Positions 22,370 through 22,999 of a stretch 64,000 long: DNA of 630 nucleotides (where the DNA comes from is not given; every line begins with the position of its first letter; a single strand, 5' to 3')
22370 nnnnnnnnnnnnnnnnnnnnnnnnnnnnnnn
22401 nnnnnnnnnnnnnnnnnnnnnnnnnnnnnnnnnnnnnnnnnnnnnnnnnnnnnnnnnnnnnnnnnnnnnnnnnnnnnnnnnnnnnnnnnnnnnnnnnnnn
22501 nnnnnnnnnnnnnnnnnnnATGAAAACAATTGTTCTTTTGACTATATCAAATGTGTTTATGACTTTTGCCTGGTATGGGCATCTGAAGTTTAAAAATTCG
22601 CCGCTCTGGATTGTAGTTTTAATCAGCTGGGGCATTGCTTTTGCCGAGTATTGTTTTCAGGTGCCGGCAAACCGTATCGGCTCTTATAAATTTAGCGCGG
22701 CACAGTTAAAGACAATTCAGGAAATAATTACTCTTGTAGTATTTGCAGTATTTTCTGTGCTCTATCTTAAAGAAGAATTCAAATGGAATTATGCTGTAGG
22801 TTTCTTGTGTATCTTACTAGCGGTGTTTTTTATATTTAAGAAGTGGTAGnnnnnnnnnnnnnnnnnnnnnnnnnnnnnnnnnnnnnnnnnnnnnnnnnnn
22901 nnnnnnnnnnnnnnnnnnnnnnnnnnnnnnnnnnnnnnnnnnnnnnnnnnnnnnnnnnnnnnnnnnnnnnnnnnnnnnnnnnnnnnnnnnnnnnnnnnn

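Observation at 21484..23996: Repeat-bracketed 2.5-kb accessory island splitting the C1 / Wood-Ljungdahl gene cluster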

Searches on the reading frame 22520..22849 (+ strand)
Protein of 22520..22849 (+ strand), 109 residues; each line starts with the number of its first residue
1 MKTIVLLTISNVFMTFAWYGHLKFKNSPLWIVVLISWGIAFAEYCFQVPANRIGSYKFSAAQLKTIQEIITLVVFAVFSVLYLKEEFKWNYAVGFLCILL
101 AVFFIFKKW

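Call 10: search_protein_families(library=pfam, proteins=[window:22520-22849:+], max_evalue=0.01)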
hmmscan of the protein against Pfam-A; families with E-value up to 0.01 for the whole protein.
window:22520-22849:+ (109 aa): 2 families
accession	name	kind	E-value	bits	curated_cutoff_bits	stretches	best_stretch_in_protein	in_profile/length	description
PF04342.18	DMT_6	-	1e-49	167.6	25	1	3-106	1-104/104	Putative member of DMT superfamily (DUF486)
PF00892.27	EamA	-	0.0019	18.9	28.2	1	6-106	38-134/135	EamA-like transporter family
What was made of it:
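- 22520..22849 (+): DMT_6/DUF486 small membrane protein; a lineage-conserved resident of this spacer, not foreign. Pfam DMT_6 1e-49 (call 10).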

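Call 26: search_protein_families(library=padloc, proteins=[window:22520-22849:+], max_evalue=1)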
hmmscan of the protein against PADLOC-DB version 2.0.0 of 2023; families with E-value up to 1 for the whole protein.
window:22520-22849:+ (109 aa): 0 families

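Call 27: search_protein_families(library=ncbifam, proteins=[window:22520-22849:+], max_evalue=1)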
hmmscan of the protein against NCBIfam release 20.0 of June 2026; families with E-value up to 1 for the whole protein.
window:22520-22849:+ (109 aa): 1 family
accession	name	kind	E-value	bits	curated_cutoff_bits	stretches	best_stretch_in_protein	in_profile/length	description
NF007828.0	PRK10537.1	equivalog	0.35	9.8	425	1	47-88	132-173/403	voltage-gated potassium channel protein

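Call 28: search_protein_families(library=phrogs, proteins=[window:22520-22849:+], max_evalue=1)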
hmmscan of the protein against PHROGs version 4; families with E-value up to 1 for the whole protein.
window:22520-22849:+ (109 aa): 3 families
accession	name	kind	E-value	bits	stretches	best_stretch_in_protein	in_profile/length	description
phrog_15224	-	unknown function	0.032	15.3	1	3-22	15-34/48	-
phrog_22244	-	unknown function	0.085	14.4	1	3-35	8-40/58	-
phrog_6384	-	lysis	0.17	12.5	1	28-95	13-77/111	holin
